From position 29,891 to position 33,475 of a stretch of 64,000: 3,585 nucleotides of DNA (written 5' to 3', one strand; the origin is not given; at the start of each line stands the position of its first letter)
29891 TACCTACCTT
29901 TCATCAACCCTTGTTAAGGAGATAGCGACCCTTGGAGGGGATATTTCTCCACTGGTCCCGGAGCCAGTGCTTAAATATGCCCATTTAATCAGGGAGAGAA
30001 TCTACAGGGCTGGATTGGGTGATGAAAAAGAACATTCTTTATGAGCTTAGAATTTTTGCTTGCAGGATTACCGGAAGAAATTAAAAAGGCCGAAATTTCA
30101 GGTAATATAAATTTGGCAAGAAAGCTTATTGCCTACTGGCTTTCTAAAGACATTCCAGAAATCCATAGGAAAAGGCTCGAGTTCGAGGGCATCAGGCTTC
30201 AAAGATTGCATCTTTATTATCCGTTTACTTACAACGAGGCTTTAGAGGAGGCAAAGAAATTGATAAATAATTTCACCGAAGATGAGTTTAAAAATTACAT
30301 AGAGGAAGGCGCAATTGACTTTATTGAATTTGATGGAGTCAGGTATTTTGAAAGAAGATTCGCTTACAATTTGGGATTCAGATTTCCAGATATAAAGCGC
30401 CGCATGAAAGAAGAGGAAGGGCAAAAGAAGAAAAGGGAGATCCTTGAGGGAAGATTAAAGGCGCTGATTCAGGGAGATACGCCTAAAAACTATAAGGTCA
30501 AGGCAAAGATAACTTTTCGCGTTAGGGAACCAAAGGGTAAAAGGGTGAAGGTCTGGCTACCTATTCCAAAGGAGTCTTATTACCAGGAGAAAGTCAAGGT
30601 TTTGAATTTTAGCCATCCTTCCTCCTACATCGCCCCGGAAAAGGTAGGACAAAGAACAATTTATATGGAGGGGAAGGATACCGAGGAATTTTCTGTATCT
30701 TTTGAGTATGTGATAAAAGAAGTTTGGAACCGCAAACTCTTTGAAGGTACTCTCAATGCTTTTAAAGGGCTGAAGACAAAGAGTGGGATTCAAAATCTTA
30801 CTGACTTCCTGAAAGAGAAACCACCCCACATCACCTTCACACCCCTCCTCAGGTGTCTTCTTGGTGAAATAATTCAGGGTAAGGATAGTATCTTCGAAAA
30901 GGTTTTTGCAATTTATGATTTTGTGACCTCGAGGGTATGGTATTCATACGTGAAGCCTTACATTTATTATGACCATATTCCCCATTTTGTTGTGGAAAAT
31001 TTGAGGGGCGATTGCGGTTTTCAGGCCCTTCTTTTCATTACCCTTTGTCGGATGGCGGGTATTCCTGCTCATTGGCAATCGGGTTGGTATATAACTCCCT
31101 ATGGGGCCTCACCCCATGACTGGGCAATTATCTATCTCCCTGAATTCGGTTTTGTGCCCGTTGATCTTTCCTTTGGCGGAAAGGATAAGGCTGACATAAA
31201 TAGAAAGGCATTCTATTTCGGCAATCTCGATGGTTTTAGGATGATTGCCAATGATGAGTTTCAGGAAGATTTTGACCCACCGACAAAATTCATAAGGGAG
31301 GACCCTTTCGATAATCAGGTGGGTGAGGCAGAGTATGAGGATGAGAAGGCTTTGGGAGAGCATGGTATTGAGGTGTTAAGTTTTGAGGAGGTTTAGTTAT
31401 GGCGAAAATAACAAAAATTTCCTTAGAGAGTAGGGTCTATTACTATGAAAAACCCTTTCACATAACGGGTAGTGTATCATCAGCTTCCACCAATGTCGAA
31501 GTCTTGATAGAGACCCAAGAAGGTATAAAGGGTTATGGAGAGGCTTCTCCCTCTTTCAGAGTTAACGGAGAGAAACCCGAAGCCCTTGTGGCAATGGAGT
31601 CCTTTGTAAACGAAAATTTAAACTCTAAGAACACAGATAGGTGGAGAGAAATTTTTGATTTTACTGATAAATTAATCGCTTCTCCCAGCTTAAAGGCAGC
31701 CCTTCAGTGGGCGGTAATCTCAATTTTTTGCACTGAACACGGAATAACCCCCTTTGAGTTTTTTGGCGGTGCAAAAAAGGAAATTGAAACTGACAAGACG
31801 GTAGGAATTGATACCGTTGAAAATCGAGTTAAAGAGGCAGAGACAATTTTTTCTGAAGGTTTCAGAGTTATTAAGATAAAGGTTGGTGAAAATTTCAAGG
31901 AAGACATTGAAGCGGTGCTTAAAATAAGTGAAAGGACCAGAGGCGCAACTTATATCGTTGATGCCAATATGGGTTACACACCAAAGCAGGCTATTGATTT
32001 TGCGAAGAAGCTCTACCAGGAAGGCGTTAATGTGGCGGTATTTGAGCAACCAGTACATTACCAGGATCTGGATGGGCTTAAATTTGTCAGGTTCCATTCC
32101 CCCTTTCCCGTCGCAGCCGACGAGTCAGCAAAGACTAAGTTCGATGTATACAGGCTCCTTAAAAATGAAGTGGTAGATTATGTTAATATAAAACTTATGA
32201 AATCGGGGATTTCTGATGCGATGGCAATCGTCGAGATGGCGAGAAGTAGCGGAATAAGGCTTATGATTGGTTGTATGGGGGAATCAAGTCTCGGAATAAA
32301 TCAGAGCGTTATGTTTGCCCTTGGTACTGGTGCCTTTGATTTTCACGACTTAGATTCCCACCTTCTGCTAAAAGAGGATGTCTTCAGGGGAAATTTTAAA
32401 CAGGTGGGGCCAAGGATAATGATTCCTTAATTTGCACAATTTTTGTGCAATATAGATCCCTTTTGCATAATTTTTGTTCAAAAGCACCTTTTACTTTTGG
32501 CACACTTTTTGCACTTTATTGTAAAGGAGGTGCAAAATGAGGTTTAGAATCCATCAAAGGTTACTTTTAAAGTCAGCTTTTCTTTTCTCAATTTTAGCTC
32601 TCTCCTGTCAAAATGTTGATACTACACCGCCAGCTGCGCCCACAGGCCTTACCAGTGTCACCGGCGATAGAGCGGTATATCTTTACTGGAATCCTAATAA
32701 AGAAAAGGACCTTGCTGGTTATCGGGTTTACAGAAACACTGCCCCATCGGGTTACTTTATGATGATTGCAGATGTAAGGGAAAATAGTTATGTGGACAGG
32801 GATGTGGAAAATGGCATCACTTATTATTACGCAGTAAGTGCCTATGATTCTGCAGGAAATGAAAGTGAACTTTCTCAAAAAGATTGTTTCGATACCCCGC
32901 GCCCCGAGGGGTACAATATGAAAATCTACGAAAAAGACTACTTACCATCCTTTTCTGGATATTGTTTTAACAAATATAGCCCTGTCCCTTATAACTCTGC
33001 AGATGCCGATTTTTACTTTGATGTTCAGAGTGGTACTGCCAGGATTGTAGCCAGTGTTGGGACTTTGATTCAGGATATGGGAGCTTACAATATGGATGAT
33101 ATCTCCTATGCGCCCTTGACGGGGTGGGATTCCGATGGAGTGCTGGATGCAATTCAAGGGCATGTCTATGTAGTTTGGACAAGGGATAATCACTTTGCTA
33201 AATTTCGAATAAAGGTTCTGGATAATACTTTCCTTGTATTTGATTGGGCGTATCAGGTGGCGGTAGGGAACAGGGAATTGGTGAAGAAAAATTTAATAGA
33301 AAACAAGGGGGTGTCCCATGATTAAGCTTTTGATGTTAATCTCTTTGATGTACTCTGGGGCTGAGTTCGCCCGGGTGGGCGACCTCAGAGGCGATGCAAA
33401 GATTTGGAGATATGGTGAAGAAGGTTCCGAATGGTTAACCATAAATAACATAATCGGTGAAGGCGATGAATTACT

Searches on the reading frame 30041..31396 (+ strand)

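Call 7: search_protein_families(library=pfam, proteins=[window:30041-31396:+], max_evalue=0.01)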
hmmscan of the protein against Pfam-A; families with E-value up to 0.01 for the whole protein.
window:30041-31396:+ (451 aa): 1 family
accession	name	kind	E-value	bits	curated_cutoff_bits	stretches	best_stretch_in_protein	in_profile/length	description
PF01841.26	Transglut_core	-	1.7e-16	60.9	23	1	275-375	5-107/108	Transglutaminase-like superfamily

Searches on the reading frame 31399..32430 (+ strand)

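Call 7: search_protein_families(library=pfam, proteins=[window:31399-32430:+], max_evalue=0.01)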
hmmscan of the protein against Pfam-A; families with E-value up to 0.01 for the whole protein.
window:31399-32430:+ (343 aa): 3 families
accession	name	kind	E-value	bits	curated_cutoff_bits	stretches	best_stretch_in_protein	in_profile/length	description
PF13378.12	MR_MLE_C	-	1.1e-38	133.6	29.4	1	144-343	3-206/219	Enolase C-terminal domain-like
PF13477.12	Glyco_trans_4_2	-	0.0011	19.6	23.4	0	185-276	4-92/139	Glycosyl transferase 4-like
PF02746.21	MR_MLE_N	-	0.0043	17.7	22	1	18-103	14-97/117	Mandelate racemase / muconate lactonizing enzyme, N-terminal domain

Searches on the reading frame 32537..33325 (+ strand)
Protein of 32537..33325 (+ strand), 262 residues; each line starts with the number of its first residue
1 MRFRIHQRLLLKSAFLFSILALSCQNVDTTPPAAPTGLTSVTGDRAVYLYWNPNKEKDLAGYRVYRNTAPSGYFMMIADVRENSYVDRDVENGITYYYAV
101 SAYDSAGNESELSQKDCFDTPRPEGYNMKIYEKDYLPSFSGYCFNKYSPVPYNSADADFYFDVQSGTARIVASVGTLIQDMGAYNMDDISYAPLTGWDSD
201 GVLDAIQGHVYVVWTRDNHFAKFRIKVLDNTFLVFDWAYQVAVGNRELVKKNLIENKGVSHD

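Call 7: search_protein_families(library=pfam, proteins=[window:32537-33325:+], max_evalue=0.01)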
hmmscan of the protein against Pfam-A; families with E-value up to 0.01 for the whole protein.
window:32537-33325:+ (262 aa): 1 family
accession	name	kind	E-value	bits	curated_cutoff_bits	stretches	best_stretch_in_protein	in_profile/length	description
PF00041.27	fn3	-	0.0053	17.4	25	1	34-113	2-78/84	Fibronectin type III domain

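Call 12: find_homologous_proteins(query=window:32537-33325:+)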
Query window:32537-33325:+ (262 aa): 4300 proteins with E <= 0.001 among 4919 candidates; the best 120 are listed.
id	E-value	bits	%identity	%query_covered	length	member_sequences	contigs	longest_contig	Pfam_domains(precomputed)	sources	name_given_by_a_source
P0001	6.8e-175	598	98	100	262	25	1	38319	-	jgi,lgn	jgi:hypothetical protein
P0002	1.9e-143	495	79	100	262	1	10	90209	-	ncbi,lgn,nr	ncbi:MAG: hypothetical protein QMD82_03425 [bacterium]|nr:hypothetical protein [bacterium]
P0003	2.7e-136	471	78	100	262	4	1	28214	-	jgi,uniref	uniref:Fibronectin type-III domain-containing protein n=1 Tax=candidate division WOR-3 bacterium Tax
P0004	9.4e-124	430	69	100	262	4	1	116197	-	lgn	-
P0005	3.4e-120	419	74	92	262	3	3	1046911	-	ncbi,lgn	ncbi:MAG: hypothetical protein ACPLN0_03850 [Candidatus Hydrothermia bacterium]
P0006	5.5e-119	415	74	90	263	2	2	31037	-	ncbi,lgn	-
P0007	4.2e-117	408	68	97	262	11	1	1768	-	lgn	-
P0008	5.8e-117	408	66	98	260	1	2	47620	-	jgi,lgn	-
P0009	4.7e-115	402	68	99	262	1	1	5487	-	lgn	-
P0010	3.8e-114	399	66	100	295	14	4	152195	-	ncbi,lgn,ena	-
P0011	6.6e-92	326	57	95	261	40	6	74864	-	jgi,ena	-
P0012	7.5e-76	273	53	93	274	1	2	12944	-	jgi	-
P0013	1.0e-75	273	54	94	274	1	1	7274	-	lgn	-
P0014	5.2e-74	267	52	92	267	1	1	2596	-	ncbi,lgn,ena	-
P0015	8.7e-71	257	51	93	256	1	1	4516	-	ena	-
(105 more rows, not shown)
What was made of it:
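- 32537..33325 (+): Gene 1: lipoprotein of 262 aa (lipobox LALSC, Cys24 invariant) with an FN3 domain (about residues 29-120) and a C-terminal beta domain with an HmuY-like fold (118-246). This is the conserved core gene of the module. 4300 homologs at E<=1e-3 in WOR-3, Hydrothermia, KSB1, Ignavibacteria, Gemmatimonadota and Bacteroidota (call 12).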

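Call 14: find_related_loci(query=A1, collection=genome_contigs, flank=5000)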
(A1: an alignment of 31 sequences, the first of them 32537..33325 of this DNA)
Query A1 (262 aa) in genome_contigs; peptide patterns used: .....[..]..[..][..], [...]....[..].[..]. (x = any residue, [..] = any of these).
600 stretches matched a pattern (row limit reached: there are more); 477 encode a relative of the query (tblastn E <= 1e-3); the best 80 are kept; 80 distinct loci.
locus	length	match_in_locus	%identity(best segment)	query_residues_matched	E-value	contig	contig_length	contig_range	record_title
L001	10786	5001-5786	78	1-262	1e-140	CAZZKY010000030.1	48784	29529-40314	MAG TPA_asm: uncultured bacterium isolate binchicken_co25_44 genome assembly, contig: k141_143829, whole genome shotgun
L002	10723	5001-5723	74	23-262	7e-121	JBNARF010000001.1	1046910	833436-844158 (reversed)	MAG: Candidatus Hydrothermia bacterium isolate Kamch4316-2DMB-08 bin10.fa-1, whole genome shotgun sequence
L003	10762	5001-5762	68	8-262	5e-119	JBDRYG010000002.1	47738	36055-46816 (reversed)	MAG: candidate division WOR-3 bacterium isolate GXS_202007_bins_41 GXS_202007_bins_41_scaffold_2, whole genome shotgun s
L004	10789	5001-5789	66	2-262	2e-116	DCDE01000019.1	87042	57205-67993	MAG TPA_asm: candidate division WOR-3 bacterium UBA1063 UBA1063_contig_333, whole genome shotgun sequence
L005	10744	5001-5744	58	16-257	1e-94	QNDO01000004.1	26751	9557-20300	MAG: Candidatus Hydrothermota bacterium isolate B29_G16 B29_Guay16_scaffold_00663, whole genome shotgun sequence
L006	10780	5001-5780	43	2-258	1e-70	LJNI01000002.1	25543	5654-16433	MAG: candidate division TA06 bacterium DG_78 16026, whole genome shotgun sequence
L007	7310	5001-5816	46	2-258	2e-70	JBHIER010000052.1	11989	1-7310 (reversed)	MAG: bacterium isolate b2.sp2_bin.59 NODE_1543_length_11989_cov_4.081448, whole genome shotgun sequence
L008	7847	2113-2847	47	9-251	4e-70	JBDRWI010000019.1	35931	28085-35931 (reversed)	MAG: candidate division WOR-3 bacterium isolate JZ-2_201705_bins_215 JZ-2_201705_bins_215_scaffold_19, whole genome shot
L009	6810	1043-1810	47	7-258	2e-68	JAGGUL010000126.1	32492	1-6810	MAG: Candidatus Hydrothermota bacterium isolate AUK073 PB_MBMC_027_c_000000000070, whole genome shotgun sequence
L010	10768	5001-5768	46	8-250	6e-68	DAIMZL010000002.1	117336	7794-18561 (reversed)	MAG TPA_asm: Melioribacteraceae bacterium isolate CTOTU7585 NODE_358_length_117336_cov_26.133432, whole genome shotgun s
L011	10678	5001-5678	54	28-248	1e-67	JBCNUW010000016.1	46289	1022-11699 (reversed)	MAG: Candidatus Hydrothermales bacterium isolate DT_Bin_18 contig16, whole genome shotgun sequence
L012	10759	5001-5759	44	2-251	4e-67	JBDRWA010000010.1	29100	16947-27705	MAG: candidate division WOR-3 bacterium isolate JZ-2_201709_bins_162 JZ-2_201709_bins_162_scaffold_10, whole genome shot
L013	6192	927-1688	44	3-249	2e-66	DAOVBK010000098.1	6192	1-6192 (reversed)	MAG TPA_asm: Candidatus Stahlbacteria bacterium isolate CSMAG_1003 CSMAG_1003_k141_7140520_length_6192_cov_7.0000, whole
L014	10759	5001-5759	46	2-248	3e-66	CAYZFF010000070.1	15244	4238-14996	MAG TPA_asm: uncultured Cytophagia bacterium isolate SRP173033_co1_156 genome assembly, contig: NODE_7764_length_15244_c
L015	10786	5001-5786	44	1-250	4e-66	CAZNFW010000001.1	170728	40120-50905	MAG TPA_asm: uncultured Melioribacter sp. isolate binchicken_co30_13 genome assembly, contig: NODE_102_length_170728_cov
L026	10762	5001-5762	44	1-251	1e-63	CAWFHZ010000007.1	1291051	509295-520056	MAG: uncultured Ignavibacteria bacterium isolate MFD02416.bin.1.322 genome assembly, contig: contig_19194, whole genome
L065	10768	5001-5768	44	5-250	1e-60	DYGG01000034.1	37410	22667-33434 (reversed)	MAG TPA_asm: Ignavibacterium sp. isolate BE2012_50_10 Afr_mines_BE2012_562_length_37410_cov_3_970472, whole genome shotg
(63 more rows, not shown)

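Call 25: search_protein_families(library=pfam, proteins=[L026:3380-4678:+, L026:5888-6358:+, L026:6358-10191:+, L009:121-855:+, L009:1822-3390:+, L009:3687-4091:+, L009:4060-4947:+, L065:3433-4836:+, L065:5849-7186:+, L065:7714-8760:+], max_evalue=0.001)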
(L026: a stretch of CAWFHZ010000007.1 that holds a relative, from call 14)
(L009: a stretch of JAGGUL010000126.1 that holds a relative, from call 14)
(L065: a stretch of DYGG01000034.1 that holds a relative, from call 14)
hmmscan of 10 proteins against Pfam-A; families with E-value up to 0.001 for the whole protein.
L026:3380-4678:+ (432 aa): 3 families
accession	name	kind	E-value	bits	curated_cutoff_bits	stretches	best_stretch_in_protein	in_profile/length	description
PF01979.26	Amidohydro_1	-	2.5e-20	73.4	25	1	54-420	1-343/345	Amidohydrolase family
PF12890.13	DHOase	-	1.2e-07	32.3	21.2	1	55-238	4-141/142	Dihydro-orotase-like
PF07969.17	Amidohydro_3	-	3.5e-07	30.5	29.7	1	46-70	1-25/472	Amidohydrolase family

L026:5888-6358:+ (156 aa): 1 family
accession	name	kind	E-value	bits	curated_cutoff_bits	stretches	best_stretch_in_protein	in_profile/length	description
PF16022.11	DUF4783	-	4.4e-22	78.5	24.1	1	50-156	1-102/102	Domain of unknown function (DUF4783)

L026:6358-10191:+ (1277 aa): 4 families
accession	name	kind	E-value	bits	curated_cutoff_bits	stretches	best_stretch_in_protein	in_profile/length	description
PF02518.31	HATPase_c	-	1.1e-19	71.4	26.4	1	1174-1276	2-110/111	Histidine kinase-, DNA gyrase B-, and HSP90-like ATPase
PF00672.30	HAMP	-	4.9e-12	46.4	25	1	999-1050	1-52/53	HAMP domain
PF00512.31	HisKA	-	1.3e-06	28.8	26.9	1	1065-1132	2-63/66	His Kinase A (phospho-acceptor) domain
PF13589.12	HATPase_c_3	-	2e-05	25.1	25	1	1181-1245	6-79/137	Histidine kinase-, DNA gyrase B-, and HSP90-like ATPase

L009:121-855:+ (244 aa): 5 families
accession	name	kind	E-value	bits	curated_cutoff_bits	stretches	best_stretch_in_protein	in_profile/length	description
PF00158.32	Sigma54_activat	-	1.5e-53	181.3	20.2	1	2-115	55-168/168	Sigma-54 interaction domain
PF25601.1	AAA_lid_14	-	1.1e-26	92.9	27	1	120-192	1-73/87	AAA+ ATPase lid domain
PF02954.25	HTH_8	-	3.2e-16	59.2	22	1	200-241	1-42/42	Bacterial regulatory protein, Fis family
PF14532.12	Sigma54_activ_2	-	4.6e-12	46.8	25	1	36-119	65-138/138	Sigma-54 interaction domain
PF13556.12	HTH_30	-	8.1e-06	26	27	1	216-240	11-35/59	PucR C-terminal helix-turn-helix domain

L009:1822-3390:+ (522 aa): 2 families
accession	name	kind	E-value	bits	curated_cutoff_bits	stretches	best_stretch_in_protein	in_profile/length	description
PF20245.3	DUF6600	-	1.3e-26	93.1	27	1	225-323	1-100/102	Family of unknown function (DUF6600)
PF04773.18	FecR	-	5.2e-06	27.3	24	0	59-122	2-61/97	FecR protein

L009:3687-4091:+ (134 aa): 0 families

L009:4060-4947:+ (295 aa): 1 family
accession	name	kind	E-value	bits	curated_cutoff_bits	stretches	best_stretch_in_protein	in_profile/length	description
PF01430.24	HSP33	-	1.3e-86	290.9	21.4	1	2-279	1-273/273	Hsp33 protein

L065:3433-4836:+ (467 aa): 9 families
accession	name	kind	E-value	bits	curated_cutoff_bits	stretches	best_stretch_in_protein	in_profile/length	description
PF00158.32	Sigma54_activat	-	8.1e-73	244.1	20.2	1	163-329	1-167/168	Sigma-54 interaction domain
PF00072.30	Response_reg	-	1.5e-27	96.4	30.2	1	25-132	1-108/111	Response regulator receiver domain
PF25601.1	AAA_lid_14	-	1e-24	86.6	27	1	336-406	2-72/87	AAA+ ATPase lid domain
PF14532.12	Sigma54_activ_2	-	1.1e-19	71.5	25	1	164-334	1-138/138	Sigma-54 interaction domain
PF02954.25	HTH_8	-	3.2e-14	52.8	22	1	421-461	2-42/42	Bacterial regulatory protein, Fis family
PF01078.27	Mg_chelatase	-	2.7e-08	33.9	20.3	0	174-213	12-51/207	Magnesium chelatase, subunit ChlI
PF07728.20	AAA_5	-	4e-07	30.6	22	1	187-307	2-125/139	AAA domain (dynein-related subfamily)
PF07724.20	AAA_2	-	0.00021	21.8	27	1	185-314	4-134/166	AAA domain (Cdc48 subfamily)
PF00004.35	AAA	-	0.00092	20.1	21.2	0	187-309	1-113/131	ATPase family associated with various cellular activities (AAA)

L065:5849-7186:+ (445 aa): 2 families
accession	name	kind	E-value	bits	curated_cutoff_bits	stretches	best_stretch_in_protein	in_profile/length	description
PF14326.11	DUF4384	-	7.3e-24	84.1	27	1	57-137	1-81/81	Domain of unknown function (DUF4384)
PF08308.17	PEGA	-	1.9e-05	24.9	20.8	1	214-274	10-70/71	PEGA domain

L065:7714-8760:+ (348 aa): 3 families
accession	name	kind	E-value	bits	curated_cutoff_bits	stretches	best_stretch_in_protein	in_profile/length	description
PF01628.27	HrcA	-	2.7e-54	184.8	22.2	1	108-326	1-215/215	HrcA protein C terminal domain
PF03444.21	HrcA_DNA-bdg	-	9.8e-09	35.2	21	1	10-77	6-72/79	Winged helix-turn-helix transcription repressor, HrcA DNA-binding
PF21715.3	CggR_N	-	0.00072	19.7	30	0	18-81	8-67/71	CggR N-terminal DNA binding domain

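Call 30: search_protein_families(library=ncbifam, proteins=[window:32537-33325:+], max_evalue=0.01)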
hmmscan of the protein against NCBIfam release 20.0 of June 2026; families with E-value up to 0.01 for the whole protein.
window:32537-33325:+ (262 aa): 2 families
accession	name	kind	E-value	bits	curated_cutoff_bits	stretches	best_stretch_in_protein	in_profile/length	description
NF041611.1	exoglucan_CbhB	equivalog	1.4e-09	36.6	1950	1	18-114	787-880/997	exoglucanase CbhB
NF045522.1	MXAN_2561_fam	equivalog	3e-06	27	150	1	28-115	165-253/304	MXAN_2561 family MXYO-CTERM-anchored protein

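Call 52: predict_structure(alignment_id=A1)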
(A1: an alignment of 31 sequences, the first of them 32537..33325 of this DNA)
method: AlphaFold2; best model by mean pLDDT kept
length: 262 residues; sequences in the alignment: 31
mean_pLDDT: 85.0   pTM: 0.65
mean pLDDT of the five models: 85.0, 84.6, 84.3, 83.3, 81.5
residues with pLDDT >= 90: 146; 70-90: 85; 50-70: 11; < 50: 20
segments of 3 or more residues with pLDDT < 50: 243-262
pLDDT, mean of each block of 10 residues (from residue 1): 70 80 76 94 89 94 91 92 95 85 95 85 91 97 94 96 96 93 82 82 96 86 95 92 44 31 30
secondary structure, 60 per line:
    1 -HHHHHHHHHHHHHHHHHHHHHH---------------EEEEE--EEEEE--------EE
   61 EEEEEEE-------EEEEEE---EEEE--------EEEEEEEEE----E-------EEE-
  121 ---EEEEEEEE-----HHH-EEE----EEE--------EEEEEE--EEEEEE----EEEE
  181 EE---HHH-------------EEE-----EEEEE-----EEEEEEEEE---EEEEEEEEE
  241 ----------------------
elements in order: H2-23 E39-43 E46-50 E59-67 E75-80 E84-87 E96-104 E117-119 E124-131 E141-143 E148-150 E159-164 E167-172 E177-182 E202-204 E210-214 E220-228 E232-240

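Call 72: list_cluster_members(proteins=[P0279, P0002, P0005, P0248, P0264, P0271, P0292, P0283, P0285, P0259])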
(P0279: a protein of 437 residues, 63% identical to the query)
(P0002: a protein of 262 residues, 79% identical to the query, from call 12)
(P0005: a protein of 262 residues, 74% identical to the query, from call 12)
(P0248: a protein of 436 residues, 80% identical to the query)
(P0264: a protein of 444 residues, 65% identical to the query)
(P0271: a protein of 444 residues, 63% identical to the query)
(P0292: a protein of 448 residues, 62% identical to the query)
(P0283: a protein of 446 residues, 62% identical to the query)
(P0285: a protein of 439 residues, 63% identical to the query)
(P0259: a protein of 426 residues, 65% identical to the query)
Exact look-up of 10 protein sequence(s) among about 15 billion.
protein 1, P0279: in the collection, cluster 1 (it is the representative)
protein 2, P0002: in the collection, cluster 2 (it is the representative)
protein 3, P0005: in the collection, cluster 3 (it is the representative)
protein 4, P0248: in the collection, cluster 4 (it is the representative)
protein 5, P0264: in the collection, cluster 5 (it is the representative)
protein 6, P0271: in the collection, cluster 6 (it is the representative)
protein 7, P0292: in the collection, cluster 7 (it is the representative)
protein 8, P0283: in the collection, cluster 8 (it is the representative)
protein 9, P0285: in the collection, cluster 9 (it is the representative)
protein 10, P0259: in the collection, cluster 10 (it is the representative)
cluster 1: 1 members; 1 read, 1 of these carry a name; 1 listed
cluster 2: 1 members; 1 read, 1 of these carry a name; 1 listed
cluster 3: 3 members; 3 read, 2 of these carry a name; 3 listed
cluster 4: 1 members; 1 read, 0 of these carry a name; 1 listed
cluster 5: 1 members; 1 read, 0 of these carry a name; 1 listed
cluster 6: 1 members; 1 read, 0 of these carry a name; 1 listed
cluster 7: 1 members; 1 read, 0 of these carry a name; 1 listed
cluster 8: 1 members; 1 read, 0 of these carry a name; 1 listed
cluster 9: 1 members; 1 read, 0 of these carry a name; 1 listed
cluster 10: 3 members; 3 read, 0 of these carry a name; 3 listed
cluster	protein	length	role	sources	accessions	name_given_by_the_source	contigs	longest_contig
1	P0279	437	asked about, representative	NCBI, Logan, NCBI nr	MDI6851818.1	MAG: sigma-54 dependent transcriptional regulator [bacterium] | sigma-54 dependent transcriptional regulator [bacterium]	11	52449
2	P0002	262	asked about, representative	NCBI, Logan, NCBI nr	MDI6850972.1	MAG: hypothetical protein QMD82_03425 [bacterium] | hypothetical protein [bacterium]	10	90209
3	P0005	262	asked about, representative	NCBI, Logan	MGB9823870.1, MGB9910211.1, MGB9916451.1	MAG: hypothetical protein ACPLN0_03850 [Candidatus Hydrothermia bacterium]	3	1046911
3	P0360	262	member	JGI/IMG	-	hypothetical protein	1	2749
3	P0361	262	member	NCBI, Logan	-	-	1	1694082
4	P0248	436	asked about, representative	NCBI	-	-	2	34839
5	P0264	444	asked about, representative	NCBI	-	-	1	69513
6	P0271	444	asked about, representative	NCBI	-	-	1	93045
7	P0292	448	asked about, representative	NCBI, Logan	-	-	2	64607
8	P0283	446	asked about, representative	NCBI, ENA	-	-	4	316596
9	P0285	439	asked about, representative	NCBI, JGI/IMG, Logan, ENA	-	-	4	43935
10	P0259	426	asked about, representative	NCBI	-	-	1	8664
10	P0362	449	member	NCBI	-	-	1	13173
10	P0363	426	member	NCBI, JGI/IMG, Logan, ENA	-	-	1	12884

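Call 80: search_solved_structures(query=A1, max_evalue=0.01)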
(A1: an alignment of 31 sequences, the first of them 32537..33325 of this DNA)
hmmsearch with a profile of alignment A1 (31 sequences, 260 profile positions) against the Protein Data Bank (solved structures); distinct sequences matched with E-value up to 0.01: 11.
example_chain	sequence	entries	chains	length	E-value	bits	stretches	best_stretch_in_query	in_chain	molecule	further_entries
3mpc_A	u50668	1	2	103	9.1e-10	41.6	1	30-121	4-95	Fn3-like protein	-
5g56_A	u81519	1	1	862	1.6e-08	37.5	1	29-124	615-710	CARBOHYDRATE BINDING FAMILY 6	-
5jip_A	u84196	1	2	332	8e-06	28.6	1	28-74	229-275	Cortical-lytic enzyme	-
5z06_A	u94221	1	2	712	1.3e-05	28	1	43-122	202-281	BDI_3064 protein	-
8pn5_A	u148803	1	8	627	6.8e-05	25.6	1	24-112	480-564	DUF3472 domain-containing protein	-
8pn3_A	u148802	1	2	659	7.2e-05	25.5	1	24-112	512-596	DUF3472 domain-containing protein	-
8pmu_A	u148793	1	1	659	7.2e-05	25.5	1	24-112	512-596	DUF3472 domain-containing protein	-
9vsf_A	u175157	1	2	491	0.00075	22.2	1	30-101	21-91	Beta-1,3-glucanase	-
1wj3_A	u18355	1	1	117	0.0039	19.8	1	25-80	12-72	KIAA1496 protein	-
2dn7_A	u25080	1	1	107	0.0043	19.7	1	29-112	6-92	Receptor-type tyrosine-protein phosphatase F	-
1k85_A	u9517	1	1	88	0.0068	19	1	29-114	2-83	CHITINASE A1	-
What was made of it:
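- Checked: A profile search of PDB sequences hits Fn3-like 3mpc at 9e-10 (call 80).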
